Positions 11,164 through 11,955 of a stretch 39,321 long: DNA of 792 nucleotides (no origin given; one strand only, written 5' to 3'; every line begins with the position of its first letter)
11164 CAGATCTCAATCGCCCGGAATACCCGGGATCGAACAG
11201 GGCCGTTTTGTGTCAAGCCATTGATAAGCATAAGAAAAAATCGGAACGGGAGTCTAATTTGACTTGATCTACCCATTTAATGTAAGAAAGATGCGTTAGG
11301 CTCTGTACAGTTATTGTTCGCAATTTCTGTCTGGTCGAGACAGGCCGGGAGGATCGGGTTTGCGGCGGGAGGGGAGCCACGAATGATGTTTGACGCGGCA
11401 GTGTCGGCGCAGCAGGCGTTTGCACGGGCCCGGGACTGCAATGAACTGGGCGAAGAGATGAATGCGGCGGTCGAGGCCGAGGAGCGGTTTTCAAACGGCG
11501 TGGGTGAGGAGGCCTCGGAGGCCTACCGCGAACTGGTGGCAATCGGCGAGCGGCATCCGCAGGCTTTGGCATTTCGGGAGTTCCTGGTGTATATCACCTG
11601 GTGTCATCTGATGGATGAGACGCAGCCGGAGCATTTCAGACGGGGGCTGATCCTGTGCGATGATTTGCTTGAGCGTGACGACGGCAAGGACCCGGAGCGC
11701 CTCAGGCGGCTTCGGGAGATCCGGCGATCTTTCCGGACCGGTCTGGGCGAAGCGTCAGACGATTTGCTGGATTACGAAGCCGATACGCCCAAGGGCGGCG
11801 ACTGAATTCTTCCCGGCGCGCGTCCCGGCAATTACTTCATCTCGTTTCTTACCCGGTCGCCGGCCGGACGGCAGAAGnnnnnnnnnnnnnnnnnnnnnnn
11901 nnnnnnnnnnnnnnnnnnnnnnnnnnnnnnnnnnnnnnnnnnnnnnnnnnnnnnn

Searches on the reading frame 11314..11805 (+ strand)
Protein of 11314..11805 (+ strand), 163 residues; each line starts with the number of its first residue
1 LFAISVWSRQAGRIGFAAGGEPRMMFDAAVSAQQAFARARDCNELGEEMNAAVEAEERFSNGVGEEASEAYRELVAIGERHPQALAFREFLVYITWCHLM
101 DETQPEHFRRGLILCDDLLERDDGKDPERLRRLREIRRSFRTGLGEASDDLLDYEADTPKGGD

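Call 57: search_protein_families(library=pfam, proteins=[window:11314-11805:+], max_evalue=0.01)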
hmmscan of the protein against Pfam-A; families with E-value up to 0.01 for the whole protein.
window:11314-11805:+ (163 aa): 0 families
